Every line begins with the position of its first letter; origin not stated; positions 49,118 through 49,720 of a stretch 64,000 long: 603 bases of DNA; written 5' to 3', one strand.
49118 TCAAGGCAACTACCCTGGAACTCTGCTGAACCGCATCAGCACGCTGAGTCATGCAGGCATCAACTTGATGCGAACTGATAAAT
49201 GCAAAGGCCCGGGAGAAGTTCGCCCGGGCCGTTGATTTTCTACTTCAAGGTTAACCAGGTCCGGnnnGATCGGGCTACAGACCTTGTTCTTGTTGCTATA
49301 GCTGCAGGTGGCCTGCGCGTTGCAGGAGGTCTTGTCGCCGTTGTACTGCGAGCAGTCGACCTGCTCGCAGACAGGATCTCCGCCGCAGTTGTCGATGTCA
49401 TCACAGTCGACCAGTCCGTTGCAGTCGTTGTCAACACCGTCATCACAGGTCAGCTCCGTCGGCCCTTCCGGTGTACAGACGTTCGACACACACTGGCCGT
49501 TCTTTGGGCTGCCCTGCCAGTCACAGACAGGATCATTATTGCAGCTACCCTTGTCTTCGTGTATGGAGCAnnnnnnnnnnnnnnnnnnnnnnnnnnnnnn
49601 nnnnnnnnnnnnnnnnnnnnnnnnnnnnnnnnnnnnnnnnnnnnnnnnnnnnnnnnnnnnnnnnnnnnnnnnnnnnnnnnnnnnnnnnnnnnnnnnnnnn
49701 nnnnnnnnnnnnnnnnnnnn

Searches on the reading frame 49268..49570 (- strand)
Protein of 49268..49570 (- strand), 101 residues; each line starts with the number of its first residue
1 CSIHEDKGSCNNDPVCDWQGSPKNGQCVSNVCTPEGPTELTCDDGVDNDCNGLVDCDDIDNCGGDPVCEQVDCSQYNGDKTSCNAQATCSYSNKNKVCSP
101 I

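Call 67: search_protein_families(library=pfam, proteins=[window:49268-49570:-], max_evalue=1)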
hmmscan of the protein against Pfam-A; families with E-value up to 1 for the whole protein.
seq(101 aa): 1 family
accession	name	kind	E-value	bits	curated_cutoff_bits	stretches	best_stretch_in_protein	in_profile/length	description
PF23416.1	DUF7107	-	0.024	15.4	24.6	1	56-93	2-39/48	Domain of unknown function (DUF7107)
